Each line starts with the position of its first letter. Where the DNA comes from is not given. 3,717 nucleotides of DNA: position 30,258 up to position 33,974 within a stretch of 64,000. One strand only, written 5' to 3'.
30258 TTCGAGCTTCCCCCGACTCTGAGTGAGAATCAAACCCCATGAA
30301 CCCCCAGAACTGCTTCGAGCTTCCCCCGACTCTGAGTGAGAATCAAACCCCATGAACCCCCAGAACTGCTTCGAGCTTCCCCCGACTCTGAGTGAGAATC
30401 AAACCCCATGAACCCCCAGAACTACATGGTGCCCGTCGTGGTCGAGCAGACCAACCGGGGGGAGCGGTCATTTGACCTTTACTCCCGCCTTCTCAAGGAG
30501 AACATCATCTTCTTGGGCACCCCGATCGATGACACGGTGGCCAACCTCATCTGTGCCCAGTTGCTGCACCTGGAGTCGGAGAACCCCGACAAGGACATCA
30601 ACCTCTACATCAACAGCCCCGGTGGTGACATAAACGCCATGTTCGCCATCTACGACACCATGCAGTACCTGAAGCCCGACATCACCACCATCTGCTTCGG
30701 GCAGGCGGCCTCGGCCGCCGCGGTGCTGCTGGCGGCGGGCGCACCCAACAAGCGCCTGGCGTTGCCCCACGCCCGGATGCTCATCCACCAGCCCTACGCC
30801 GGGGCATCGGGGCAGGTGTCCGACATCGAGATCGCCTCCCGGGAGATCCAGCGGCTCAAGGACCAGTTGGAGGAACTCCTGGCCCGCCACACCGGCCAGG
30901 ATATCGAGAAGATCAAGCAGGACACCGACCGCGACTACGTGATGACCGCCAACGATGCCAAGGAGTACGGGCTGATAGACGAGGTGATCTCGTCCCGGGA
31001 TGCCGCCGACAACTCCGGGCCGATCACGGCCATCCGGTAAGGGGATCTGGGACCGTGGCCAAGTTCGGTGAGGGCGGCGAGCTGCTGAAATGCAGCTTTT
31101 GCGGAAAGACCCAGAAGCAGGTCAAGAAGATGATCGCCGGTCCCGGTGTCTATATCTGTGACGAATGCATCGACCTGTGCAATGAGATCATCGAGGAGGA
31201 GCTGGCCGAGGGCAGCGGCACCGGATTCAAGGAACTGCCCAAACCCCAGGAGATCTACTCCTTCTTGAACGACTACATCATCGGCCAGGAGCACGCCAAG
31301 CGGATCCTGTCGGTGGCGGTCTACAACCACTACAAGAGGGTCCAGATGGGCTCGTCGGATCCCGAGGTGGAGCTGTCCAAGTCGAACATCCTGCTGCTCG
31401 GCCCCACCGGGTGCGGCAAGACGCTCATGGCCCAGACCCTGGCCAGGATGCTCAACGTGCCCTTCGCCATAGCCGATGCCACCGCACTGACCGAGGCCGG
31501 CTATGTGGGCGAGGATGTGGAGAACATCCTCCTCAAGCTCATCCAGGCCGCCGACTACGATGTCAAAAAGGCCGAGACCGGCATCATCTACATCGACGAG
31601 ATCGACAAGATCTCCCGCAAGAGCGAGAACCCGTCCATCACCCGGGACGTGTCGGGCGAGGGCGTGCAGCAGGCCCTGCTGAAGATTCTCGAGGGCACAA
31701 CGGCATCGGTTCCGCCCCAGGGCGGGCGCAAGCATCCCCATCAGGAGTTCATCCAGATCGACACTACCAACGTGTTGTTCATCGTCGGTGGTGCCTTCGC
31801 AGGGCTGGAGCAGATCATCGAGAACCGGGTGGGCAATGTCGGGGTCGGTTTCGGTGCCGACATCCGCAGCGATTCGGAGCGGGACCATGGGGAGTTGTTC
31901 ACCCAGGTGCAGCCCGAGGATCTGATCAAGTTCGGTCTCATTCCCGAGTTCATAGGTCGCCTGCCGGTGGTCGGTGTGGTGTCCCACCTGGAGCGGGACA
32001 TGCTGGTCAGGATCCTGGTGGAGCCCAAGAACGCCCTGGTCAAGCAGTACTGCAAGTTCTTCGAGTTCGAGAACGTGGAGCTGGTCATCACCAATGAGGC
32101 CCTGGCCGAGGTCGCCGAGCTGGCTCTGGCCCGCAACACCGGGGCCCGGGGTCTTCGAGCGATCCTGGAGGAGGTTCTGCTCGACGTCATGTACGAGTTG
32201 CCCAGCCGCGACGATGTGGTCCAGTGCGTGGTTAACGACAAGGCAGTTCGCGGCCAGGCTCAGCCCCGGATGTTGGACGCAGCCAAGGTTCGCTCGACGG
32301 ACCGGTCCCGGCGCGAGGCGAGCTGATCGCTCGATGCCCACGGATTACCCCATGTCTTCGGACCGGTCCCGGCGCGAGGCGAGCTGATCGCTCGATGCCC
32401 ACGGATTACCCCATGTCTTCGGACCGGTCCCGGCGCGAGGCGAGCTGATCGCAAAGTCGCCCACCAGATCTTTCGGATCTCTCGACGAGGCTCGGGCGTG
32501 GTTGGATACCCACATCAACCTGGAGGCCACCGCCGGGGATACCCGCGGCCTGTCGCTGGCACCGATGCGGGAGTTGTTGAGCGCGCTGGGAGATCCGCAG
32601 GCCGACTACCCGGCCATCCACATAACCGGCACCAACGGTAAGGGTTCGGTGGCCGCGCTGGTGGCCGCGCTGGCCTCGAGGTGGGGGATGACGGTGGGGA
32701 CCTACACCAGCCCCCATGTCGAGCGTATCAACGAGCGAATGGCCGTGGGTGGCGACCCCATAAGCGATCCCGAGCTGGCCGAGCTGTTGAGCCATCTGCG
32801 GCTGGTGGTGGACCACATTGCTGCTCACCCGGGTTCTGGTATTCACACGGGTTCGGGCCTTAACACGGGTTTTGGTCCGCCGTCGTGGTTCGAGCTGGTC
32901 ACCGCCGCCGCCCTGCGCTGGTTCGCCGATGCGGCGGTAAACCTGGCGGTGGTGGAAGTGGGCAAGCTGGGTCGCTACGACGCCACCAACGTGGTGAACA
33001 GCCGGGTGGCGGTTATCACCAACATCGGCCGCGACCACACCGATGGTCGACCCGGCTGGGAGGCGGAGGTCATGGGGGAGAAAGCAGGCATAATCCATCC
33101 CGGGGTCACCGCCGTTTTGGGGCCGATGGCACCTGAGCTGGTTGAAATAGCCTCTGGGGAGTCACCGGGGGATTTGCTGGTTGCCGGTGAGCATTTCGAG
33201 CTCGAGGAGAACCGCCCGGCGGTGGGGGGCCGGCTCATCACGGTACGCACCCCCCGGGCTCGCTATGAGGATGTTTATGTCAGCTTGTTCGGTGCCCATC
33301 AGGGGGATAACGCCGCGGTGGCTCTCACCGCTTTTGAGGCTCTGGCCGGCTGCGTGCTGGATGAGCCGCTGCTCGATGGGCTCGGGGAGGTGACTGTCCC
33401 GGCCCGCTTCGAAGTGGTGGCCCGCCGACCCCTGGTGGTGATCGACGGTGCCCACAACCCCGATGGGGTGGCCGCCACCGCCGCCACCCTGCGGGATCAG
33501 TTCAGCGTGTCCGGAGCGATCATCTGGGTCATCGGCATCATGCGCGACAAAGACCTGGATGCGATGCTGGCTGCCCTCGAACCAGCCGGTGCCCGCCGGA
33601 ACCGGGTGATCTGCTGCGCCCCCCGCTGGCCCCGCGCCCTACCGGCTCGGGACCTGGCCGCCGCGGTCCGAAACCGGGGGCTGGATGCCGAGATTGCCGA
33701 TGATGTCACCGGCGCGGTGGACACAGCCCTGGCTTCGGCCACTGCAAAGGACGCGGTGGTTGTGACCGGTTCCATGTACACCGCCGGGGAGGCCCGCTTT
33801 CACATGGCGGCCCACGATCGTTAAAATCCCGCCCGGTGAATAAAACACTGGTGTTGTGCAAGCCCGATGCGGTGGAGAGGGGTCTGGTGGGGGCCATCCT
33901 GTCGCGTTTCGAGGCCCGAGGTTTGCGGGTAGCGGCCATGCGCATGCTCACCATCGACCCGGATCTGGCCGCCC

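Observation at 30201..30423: tig-clpP junction expanded to four identical 56-bp copies, giving three chained 19-codon ORFs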

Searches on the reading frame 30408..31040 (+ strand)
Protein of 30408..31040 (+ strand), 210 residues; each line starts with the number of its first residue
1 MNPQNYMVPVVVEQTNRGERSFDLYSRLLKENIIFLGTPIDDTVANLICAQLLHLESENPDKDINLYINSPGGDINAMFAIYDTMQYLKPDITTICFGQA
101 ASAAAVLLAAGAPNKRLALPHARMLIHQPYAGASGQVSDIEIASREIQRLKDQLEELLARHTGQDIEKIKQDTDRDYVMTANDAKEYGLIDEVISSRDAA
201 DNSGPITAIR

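Call 6: find_encoding_contigs(protein=window:30408-31040:+, flank=3000, max_places=10)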
Protein window:30408-31040:+ (210 aa): 1 contig read that carries it; 1 place shown.
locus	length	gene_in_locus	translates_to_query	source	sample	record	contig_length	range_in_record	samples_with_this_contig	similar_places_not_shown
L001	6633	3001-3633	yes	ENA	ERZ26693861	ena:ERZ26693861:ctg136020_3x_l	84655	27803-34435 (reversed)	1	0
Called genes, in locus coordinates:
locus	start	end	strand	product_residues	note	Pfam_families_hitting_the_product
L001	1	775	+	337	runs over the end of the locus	PF00355:Rieske, PF19298:KshA_C (weak), PF19112:VanA_C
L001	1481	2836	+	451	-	PF05697:Trigger_N, PF05698:Trigger_C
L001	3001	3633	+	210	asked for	PF00574:CLP_protease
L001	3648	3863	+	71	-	PF06689:zf-C4_ClpX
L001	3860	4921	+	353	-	PF01078:Mg_chelatase (faint), PF05496:RuvB_N (weak), PF00004:AAA, PF07724:AAA_2, PF07728:AAA_5 (weak), PF13401:AAA_22 (faint), PF10431:ClpB_D2-small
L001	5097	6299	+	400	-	PF08245:Mur_ligase_M (faint), PF27239:FOL3_C (weak), PF02875:Mur_ligase_C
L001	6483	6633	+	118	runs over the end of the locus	PF00334:NDK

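Call 8: find_related_loci(query=window:30408-31040:+, collection=genome_contigs, flank=2500)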
Query window:30408-31040:+ (210 aa) in genome_contigs; peptide patterns used: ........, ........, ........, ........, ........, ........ (x = any residue, [..] = any of these).
599 stretches matched a pattern (row limit reached: there are more); 552 encode a relative of the query (tblastn E <= 1e-3); the best 80 are kept; 80 distinct loci.
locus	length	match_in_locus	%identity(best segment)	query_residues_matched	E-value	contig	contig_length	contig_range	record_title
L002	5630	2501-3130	96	1-210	3e-137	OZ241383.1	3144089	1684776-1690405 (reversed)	MAG: Acidimicrobiales bacterium isolate a90f8c27-fa5a-4faf-816a-670666cf7771 genome assembly, chromosome: 1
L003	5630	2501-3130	95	1-210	9e-137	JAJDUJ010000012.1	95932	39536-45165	MAG: Acidimicrobiia bacterium isolate jk18x1bzbins.74 k141_695032, whole genome shotgun sequence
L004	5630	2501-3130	95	1-210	9e-137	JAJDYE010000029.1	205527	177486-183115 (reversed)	MAG: Acidimicrobiia bacterium isolate jk18x27bins.72 k141_467832, whole genome shotgun sequence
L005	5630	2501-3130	95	1-210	3e-135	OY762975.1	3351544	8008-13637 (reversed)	MAG: Acidimicrobiales bacterium isolate b2754c8c-b586-4d69-863e-0c5c3858fa40 genome assembly, chromosome: 1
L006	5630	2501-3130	95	1-210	7e-127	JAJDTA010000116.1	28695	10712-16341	MAG: Acidimicrobiia bacterium isolate jk18x11bins.4 k141_13835, whole genome shotgun sequence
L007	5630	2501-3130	95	1-210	2e-126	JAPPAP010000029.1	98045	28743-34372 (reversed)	MAG: bacterium isolate IRC1_bin_38 NODE_223_length_98045_cov_35.2742, whole genome shotgun sequence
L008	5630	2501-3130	94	1-210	2e-126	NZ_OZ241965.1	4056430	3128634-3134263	MAG: Candidatus Poriferisocius sp. isolate b25f411a-8abc-437d-a916-241d4d5bb498 chromosome 1, complete sequence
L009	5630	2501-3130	94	1-210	3e-126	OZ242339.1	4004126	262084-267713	MAG: Acidimicrobiales bacterium isolate d2f1fe46-59da-42e5-8b0a-fdf35f8109fa genome assembly, chromosome: 1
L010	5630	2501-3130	95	1-210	2e-126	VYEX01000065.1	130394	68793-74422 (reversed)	MAG: Acidimicrobiia bacterium isolate SB0677_bin_11 NODE_48_length_130394_cov_42.211264, whole genome shotgun sequence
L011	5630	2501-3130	95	1-210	2e-126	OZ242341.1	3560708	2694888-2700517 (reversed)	MAG: Candidatus Poriferisocius sp. isolate 0ce05ba1-728e-4541-870e-a511d1e8f405 genome assembly, chromosome: 1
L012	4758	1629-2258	95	1-210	1e-125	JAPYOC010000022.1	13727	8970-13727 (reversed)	MAG: Candidatus Poriferisocius aerobius isolate m_cahh6 Seq22, whole genome shotgun sequence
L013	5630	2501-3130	93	1-210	2e-125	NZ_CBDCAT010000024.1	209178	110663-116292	MAG: Candidatus Poriferisocius sp. isolate 6a58050e-6236-4a06-828a-e3003a3fcb77 contig_24, whole genome shotgun sequence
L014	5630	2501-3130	94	1-210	6e-125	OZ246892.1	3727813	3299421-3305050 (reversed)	MAG: Acidimicrobiales bacterium isolate 3c6b77ed-a9df-485c-af98-3e10d3554373 genome assembly, chromosome: 1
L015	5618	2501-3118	80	4-209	4e-114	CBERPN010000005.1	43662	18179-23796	MAG TPA_asm: uncultured bacterium isolate SRR17063066_binner12_Refined_94 genome assembly, contig: ERZ25083849.553, whol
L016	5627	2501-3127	81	1-209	6e-113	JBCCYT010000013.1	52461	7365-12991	MAG: Actinomycetota bacterium isolate P01_F01_bin.18 k141_1154382_length_52461_cov_35.5089, whole genome shotgun sequenc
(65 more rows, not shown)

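Call 9: search_protein_families(library=ncbifam, proteins=[window:30408-31040:+])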
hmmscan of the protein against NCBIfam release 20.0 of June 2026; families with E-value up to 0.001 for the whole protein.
window:30408-31040:+ (210 aa): 11 families
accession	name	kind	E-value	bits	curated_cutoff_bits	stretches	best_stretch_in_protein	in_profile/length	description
NF001368.0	PRK00277.1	subfamily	5.7e-94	313.7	249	1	3-199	4-200/203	ATP-dependent Clp protease proteolytic subunit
TIGR00493.1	clpP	equivalog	4.4e-89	297.3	308.6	1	7-195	3-191/192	ATP-dependent Clp endopeptidase proteolytic subunit ClpP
NF009205.0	PRK12553.1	subfamily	3.6e-85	284.8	228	1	4-198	10-206/211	ATP-dependent Clp protease proteolytic subunit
NF009203.0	PRK12551.1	equivalog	2.4e-75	252.6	359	1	7-198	1-192/196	ATP-dependent Clp protease proteolytic subunit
NF011091.0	PRK14514.1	equivalog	8.7e-74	247.8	361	1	4-196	27-219/221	ATP-dependent Clp endopeptidase proteolytic subunit ClpP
NF011090.0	PRK14513.1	equivalog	2.4e-72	243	347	1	7-199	3-195/201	ATP-dependent Clp protease proteolytic subunit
NF009204.0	PRK12552.1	equivalog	3.4e-57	193.4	263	1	23-200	22-218/225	ATP-dependent Clp protease proteolytic subunit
NF011089.0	PRK14512.1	equivalog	2.7e-52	177.5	251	1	24-199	21-196/200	ATP-dependent Clp protease proteolytic subunit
NF045540.1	scaf_prot_MCP1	exception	3.3e-25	88.9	475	1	57-200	26-167/652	ClpP-like prohead protease/major capsid protein fusion protein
NF045542.1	Clp_rel_HeadMat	equivalog_domain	1.9e-24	86.5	120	1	57-193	29-165/165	head maturation protease, ClpP-related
TIGR00706.1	SppA_dom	equivalog_domain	0.00059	19.5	155.45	0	52-112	23-84/208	signal peptide peptidase SppA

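Call 24: find_related_loci(query=window:30408-31040:+, collection=metagenome_contigs, flank=1500)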
Query window:30408-31040:+ (210 aa) in metagenome_contigs; peptide patterns used: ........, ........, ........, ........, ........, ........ (x = any residue, [..] = any of these).
600 stretches matched a pattern (row limit reached: there are more); 560 encode a relative of the query (tblastn E <= 1e-3); the best 80 are kept; 80 distinct loci.
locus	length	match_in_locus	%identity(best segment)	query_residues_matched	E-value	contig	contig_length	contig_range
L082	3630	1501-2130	96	1-210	1e-137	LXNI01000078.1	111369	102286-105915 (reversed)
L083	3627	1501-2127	80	1-209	8e-111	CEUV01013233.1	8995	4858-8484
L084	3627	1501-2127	81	1-209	4e-111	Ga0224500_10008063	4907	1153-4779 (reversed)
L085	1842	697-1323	80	1-209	2e-117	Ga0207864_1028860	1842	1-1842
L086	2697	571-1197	80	1-209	6e-110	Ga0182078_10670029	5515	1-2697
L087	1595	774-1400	81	1-209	3e-116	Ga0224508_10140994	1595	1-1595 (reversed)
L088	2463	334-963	77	1-210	5e-112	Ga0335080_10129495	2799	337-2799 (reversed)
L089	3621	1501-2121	80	3-209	1e-106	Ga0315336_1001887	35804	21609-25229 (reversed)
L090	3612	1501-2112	78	5-208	5e-106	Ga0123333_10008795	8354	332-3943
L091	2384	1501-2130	76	1-210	1e-108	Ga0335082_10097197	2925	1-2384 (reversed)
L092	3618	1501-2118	77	4-209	3e-104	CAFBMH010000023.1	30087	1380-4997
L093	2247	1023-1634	77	5-208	4e-109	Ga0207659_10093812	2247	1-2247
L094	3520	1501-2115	78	4-208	1e-104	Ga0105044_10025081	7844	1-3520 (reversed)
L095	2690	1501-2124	77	1-208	4e-105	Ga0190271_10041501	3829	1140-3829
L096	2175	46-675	77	1-209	2e-107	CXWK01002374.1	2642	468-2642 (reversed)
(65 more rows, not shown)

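Call 40: list_cluster_members(proteins=[window:30408-31040:+, window:28876-30243:+])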
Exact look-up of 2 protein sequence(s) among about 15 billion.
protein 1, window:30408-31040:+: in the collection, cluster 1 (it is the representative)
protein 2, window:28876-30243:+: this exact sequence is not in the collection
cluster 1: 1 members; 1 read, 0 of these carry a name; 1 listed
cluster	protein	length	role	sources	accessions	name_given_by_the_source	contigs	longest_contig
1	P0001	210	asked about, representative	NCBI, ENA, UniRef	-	-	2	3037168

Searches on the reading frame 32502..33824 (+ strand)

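Call 9: search_protein_families(library=ncbifam, proteins=[window:32502-33824:+])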
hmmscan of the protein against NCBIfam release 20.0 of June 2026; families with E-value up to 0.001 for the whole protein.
window:32502-33824:+ (440 aa): 20 families
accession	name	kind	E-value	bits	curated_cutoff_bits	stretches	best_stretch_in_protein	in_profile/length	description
TIGR01499.1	folC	subfamily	9.1e-90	301.9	162.65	1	20-431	2-396/400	bifunctional protein FolC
NF047860.1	Tet-DihydfolSynFolCMyb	equivalog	2.3e-88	297.1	700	1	18-435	45-463/468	bifunctional tetrahydrofolate synthase/dihydrofolate synthase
NF008101.0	PRK10846.1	equivalog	6.1e-48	163.6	360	1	39-429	52-408/422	bifunctional tetrahydrofolate synthase/dihydrofolate synthase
TIGR01085.1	murE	subfamily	2.5e-18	66.2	257.3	1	166-423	177-445/472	UDP-N-acetylmuramyl-tripeptide synthetase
NF001126.0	PRK00139.1-4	equivalog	9.6e-15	54.1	373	1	242-423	274-456/486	UDP-N-acetylmuramoyl-L-alanyl-D-glutamate--2,6-diaminopimelate ligase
NF001124.0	PRK00139.1-2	equivalog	3.9e-14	52.3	476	1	167-423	199-466/500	UDP-N-acetylmuramoyl-L-alanyl-D-glutamate--2,6-diaminopimelate ligase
NF008896.0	PRK11929.1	equivalog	1.2e-13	49.9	1023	1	243-423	288-472/965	bifunctional UDP-N-acetylmuramoyl-L-alanyl-D-glutamate--2,6-diaminopimelate ligase MurE/UDP-N-acetylmuramoyl-tripeptide--D-alanyl-D-alanine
TIGR02068.2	cya_phycin_syn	equivalog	1.7e-11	42.9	850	1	33-85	476-527/862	cyanophycin synthetase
NF001123.0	PRK00139.1-1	equivalog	1.5e-10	40.3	586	1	258-423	297-463/493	UDP-N-acetylmuramoyl-L-alanyl-D-glutamate--2,6-diaminopimelate ligase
TIGR01082.1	murC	equivalog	1.6e-09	37.4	335.1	1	166-335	167-342/449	UDP-N-acetylmuramate--L-alanine ligase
NF053648.1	pMurE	equivalog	1e-08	34.3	600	1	301-344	319-362/464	pseudomurein biosynthesis peptide ligase pMurE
NF010623.0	PRK14016.1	subfamily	1.1e-08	33.8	877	0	34-85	478-528/871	cyanophycin synthetase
NF010628.0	PRK14022.1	equivalog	6.9e-08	31.7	536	1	255-423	286-454/483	UDP-N-acetylmuramoyl-L-alanyl-D-glutamate--L-lysine ligase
TIGR01143.1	murF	subfamily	1.1e-07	31.1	288.6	1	161-348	144-335/418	UDP-N-acetylmuramoyl-tripeptide--D-alanyl-D-alanine ligase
NF053645.1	pMurC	equivalog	1.3e-07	30.7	560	0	298-346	351-398/492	pseudomurein biosynthesis peptide ligase pMurC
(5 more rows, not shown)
